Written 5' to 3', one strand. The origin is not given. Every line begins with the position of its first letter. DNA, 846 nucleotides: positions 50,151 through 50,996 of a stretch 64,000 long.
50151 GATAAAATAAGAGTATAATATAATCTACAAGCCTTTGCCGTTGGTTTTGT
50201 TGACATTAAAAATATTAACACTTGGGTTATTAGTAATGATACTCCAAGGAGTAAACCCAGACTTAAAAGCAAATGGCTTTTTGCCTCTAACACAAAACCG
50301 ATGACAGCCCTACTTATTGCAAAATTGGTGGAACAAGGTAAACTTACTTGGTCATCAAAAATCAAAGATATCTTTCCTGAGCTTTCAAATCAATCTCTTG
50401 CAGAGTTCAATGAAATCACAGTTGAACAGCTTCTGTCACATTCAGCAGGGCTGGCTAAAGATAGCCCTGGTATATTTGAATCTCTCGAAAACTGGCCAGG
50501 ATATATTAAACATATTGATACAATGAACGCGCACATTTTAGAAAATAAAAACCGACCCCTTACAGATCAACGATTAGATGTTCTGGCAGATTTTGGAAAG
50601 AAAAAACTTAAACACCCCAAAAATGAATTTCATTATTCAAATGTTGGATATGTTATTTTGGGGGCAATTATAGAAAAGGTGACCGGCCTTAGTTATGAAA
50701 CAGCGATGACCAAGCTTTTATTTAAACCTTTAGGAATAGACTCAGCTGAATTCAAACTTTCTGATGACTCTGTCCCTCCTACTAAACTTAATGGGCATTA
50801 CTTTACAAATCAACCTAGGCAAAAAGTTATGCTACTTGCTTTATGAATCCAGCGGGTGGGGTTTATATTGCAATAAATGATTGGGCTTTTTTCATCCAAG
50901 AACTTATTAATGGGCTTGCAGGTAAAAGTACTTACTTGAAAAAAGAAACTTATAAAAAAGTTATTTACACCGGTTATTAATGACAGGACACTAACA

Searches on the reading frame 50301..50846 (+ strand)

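Call 47: search_protein_families(library=pfam, proteins=[window:50301-50846:+], max_evalue=0.001)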
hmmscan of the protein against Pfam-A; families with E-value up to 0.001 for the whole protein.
window:50301-50846:+ (181 aa): 1 family
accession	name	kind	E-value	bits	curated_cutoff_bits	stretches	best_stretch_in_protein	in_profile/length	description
PF00144.29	Beta-lactamase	-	1.3e-26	94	27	1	1-159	59-191/329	Beta-lactamase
